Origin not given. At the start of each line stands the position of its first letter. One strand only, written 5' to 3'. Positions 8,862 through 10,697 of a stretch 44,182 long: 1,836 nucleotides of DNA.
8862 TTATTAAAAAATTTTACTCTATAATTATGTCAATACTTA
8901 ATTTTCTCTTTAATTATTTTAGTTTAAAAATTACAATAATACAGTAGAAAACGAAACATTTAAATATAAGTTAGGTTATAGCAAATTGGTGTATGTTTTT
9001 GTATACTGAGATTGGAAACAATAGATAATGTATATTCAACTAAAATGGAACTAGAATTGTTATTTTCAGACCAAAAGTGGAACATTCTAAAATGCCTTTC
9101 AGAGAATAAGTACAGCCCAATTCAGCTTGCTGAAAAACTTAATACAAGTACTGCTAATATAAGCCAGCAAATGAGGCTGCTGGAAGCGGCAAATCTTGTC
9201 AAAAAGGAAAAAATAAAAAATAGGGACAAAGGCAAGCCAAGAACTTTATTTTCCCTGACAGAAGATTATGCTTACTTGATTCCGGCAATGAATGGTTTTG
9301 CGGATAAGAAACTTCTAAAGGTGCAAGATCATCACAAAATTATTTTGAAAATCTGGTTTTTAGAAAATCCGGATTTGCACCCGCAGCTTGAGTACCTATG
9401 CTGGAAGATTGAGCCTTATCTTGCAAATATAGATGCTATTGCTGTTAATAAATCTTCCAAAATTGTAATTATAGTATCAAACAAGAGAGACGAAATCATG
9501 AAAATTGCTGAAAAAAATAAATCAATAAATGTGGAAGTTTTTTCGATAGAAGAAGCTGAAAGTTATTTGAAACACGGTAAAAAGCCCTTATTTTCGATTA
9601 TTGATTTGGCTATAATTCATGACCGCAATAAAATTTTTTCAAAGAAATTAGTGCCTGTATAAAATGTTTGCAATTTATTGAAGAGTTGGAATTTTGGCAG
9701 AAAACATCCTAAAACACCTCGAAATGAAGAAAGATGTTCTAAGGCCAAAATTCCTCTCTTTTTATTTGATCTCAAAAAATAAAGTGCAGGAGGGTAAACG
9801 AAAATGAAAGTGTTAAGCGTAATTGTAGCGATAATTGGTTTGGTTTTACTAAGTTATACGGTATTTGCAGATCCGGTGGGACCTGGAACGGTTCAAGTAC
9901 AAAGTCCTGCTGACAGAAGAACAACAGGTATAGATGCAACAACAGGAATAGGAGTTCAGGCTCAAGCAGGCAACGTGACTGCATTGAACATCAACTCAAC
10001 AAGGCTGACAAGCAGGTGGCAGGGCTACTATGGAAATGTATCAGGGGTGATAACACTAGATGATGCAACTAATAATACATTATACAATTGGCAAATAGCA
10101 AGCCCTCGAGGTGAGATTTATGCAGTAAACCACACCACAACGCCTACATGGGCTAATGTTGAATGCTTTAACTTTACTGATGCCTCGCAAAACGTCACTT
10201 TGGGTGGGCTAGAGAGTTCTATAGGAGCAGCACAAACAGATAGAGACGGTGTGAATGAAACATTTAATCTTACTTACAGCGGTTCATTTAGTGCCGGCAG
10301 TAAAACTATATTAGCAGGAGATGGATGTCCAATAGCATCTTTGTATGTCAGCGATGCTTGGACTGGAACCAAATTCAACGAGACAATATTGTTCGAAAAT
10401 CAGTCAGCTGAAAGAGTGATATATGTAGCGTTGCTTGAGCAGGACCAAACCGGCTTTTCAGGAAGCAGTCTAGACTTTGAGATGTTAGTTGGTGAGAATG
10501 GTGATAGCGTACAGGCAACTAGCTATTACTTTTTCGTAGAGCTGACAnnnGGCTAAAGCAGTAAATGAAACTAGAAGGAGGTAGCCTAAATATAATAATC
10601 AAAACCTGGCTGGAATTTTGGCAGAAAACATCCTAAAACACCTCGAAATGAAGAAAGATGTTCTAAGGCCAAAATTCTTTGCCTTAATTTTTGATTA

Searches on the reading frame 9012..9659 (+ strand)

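Call 76: search_protein_families(library=ncbifam, proteins=[window:9012-9659:+], max_evalue=0.01)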
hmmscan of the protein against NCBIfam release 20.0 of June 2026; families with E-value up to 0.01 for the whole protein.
window:9012-9659:+ (216 aa): 12 families
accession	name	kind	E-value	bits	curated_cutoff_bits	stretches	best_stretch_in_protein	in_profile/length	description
NF033788.1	HTH_metalloreg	subfamily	3e-08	33.4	55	1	19-67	10-59/77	metalloregulator ArsR/SmtB family transcription factor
NF040939.2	trans_reg_lrs14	equivalog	5.4e-08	32.8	90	1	18-83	19-86/103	Lrs14 family HTH-type transcriptional regulator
NF053606.1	Sta1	subfamily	9.5e-07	28.9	80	1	19-82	19-83/100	Sta1 family transcriptional regulator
NF033789.1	repress_SdpR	subfamily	3.8e-06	26.7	100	1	22-70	10-58/79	autorepressor SdpR family transcription factor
NF053756.1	MreA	equivalog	4.6e-05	23.2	100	1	34-93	32-91/110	MreA family transcriptional regulator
NF053755.1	MsvR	equivalog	9.1e-05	22.3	220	1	8-84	1-74/236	transcriptional factor MsvR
TIGR02702.1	SufR_cyano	equivalog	0.00024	20.9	178.8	1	22-84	3-66/208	iron-sulfur cluster biosynthesis transcriptional regulator SufR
TIGR02337.1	HpaR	equivalog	0.00033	20.5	121.2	1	19-103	27-109/130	homoprotocatechuate degradation operon regulator HpaR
NF038251.1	AdcR_fam_Zn_TF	equivalog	0.00088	19.5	175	1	23-85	39-98/143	zinc-dependent MarR family transcriptional regulator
TIGR03338.1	phnR_burk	equivalog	0.0012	18.5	271.5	0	33-68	34-69/212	phosphonate utilization associated transcriptional regulator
TIGR01884.1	cas_HTH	subfamily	0.0014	18.1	60.2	1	18-71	140-194/202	CRISPR-associated CARF protein Csa3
NF040642.1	sulf_sens_BigR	equivalog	0.0024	17.9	155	1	20-86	20-80/95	sulfite-sensing transcriptional repressor BigR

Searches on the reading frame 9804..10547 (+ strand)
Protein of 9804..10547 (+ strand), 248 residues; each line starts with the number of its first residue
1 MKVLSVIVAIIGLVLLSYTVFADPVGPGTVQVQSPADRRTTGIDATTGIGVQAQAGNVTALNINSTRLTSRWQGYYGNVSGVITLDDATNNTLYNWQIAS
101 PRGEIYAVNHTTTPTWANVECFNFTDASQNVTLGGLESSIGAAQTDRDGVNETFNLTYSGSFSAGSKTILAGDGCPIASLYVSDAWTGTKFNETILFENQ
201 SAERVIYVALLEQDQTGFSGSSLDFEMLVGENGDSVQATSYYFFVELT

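Call 12: search_protein_families(library=pfam, proteins=[window:9804-10547:+], max_evalue=0.01)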
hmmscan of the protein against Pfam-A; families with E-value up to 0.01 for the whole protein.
window:9804-10547:+ (248 aa): 0 families

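Call 76: search_protein_families(library=ncbifam, proteins=[window:9804-10547:+], max_evalue=0.01)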
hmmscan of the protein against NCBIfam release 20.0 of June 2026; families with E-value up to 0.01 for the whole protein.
window:9804-10547:+ (248 aa): 1 family
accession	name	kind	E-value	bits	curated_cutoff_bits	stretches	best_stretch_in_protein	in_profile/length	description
NF052363.1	FimG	equivalog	0.0048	16.6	220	1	152-217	54-118/166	type 1 fimbrial minor subunit FimG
